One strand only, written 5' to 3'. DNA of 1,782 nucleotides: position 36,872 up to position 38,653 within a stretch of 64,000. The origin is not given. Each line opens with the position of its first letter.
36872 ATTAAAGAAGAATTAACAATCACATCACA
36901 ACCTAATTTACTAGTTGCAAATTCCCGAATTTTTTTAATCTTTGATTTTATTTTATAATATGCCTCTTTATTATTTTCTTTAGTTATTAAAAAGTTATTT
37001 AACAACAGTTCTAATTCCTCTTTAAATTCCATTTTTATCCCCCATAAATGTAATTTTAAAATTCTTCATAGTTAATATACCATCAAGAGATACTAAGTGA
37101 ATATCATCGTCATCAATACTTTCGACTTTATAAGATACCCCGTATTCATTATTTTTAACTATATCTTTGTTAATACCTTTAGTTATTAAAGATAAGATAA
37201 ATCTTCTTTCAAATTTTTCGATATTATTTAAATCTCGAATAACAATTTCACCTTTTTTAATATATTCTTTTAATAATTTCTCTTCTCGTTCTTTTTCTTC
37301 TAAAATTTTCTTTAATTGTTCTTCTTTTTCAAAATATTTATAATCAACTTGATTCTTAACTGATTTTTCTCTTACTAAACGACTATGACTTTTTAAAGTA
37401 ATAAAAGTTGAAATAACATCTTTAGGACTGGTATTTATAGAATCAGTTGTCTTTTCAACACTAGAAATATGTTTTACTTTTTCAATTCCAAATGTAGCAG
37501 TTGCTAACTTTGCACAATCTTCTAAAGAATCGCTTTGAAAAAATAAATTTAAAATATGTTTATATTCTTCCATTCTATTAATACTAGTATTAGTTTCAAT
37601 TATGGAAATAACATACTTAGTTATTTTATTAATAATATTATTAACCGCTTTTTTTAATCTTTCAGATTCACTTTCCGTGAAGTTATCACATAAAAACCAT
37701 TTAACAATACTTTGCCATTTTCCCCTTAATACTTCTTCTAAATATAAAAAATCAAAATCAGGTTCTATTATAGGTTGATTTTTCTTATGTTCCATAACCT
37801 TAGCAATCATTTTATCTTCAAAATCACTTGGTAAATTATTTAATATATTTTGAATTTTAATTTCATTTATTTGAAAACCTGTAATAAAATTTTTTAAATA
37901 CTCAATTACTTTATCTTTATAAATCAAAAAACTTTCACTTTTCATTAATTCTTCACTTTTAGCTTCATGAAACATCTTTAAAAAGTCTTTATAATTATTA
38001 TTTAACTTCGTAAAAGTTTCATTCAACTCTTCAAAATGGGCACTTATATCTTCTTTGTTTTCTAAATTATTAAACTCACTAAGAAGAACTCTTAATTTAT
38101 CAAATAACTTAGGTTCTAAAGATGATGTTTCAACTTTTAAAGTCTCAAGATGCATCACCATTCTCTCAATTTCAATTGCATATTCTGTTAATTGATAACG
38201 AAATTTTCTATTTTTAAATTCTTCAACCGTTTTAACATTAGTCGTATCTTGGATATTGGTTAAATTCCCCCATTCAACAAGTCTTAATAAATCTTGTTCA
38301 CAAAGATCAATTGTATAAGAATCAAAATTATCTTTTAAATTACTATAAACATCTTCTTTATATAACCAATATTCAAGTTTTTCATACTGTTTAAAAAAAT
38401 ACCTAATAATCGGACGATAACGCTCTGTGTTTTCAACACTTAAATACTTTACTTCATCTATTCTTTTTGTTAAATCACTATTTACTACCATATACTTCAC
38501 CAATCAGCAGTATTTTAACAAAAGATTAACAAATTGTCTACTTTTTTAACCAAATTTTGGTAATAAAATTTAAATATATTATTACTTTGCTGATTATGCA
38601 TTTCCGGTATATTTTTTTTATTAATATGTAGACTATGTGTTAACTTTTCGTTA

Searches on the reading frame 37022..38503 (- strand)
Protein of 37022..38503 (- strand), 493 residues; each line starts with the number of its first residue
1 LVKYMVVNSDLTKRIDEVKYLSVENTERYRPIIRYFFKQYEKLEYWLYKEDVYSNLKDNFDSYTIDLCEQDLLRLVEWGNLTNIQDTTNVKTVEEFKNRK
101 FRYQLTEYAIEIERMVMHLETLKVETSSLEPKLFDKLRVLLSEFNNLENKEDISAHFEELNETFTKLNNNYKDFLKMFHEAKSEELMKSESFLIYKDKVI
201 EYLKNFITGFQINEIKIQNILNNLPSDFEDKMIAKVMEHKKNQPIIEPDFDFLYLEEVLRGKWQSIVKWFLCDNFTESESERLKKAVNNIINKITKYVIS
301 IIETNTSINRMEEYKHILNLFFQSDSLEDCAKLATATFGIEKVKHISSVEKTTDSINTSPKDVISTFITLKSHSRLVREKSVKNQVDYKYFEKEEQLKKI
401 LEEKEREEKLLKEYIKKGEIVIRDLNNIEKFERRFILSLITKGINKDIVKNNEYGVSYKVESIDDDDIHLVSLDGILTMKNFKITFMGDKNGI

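Call 6: search_protein_families(library=pfam, proteins=[window:37022-38503:-], max_evalue=1)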
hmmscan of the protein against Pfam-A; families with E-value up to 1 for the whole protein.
window:37022-38503:- (493 aa): 3 families
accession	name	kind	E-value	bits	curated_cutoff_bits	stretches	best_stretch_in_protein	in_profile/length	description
PF09660.15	DUF2397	-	1.4e-103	347.8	28.5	1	19-482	2-482/483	Protein of unknown function (DUF2397)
PF17407.7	Nrap_D6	-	0.019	15.6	22.3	1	116-183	7-74/131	Nrap protein domain 6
PF14426.11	Imm2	-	0.1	13.1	35.7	1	197-227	16-45/60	Immunity protein Imm2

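Call 7: search_protein_families(library=padloc, proteins=[window:37022-38503:-], max_evalue=1)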
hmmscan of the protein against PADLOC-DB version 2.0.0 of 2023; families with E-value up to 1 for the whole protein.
window:37022-38503:- (493 aa): 8 families
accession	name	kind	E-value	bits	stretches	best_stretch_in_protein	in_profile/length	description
PDLC00540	JetA2|JetA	-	4e-152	505.4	1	7-489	3-494/496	DUF2397 domain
PDLC00537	JetA2|JetA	-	4.2e-108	360.4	1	10-489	4-495/498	DUF2397 domain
PDLC00535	JetA2|JetA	-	5.6e-65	218.4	1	11-487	9-486/487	DUF2397 domain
PDLC00536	JetA2|JetA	-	1.1e-49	167.3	1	13-450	16-464/518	DUF2397 domain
PDLC00541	JetA2|JetA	-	1.1e-26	91.6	1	12-485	15-497/512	DUF2397 domain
PDLC00539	JetA2|JetA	-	5e-19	66.5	1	20-348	11-347/512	DUF2397 domain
PDLC00534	JetA2|JetA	-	1.8e-08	31.7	1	17-318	23-324/511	DUF2397 domain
PDLC00538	JetA2|JetA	-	0.04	10.7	1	18-115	19-112/541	DUF2397 domain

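Call 8: search_protein_families(library=ncbifam, proteins=[window:37022-38503:-], max_evalue=1)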
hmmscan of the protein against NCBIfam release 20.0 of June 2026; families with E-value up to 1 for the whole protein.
window:37022-38503:- (493 aa): 2 families
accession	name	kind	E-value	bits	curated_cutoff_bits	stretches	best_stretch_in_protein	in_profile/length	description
TIGR02677.1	TIGR02677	hypoth_equivalog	3.1e-69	234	165.85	1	17-485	2-488/494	TIGR02677 family protein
NF045650.1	CD1247_Nterm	equivalog_domain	0.3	11.8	30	1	200-247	5-52/70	CD1247 N-terminal domain-containing protein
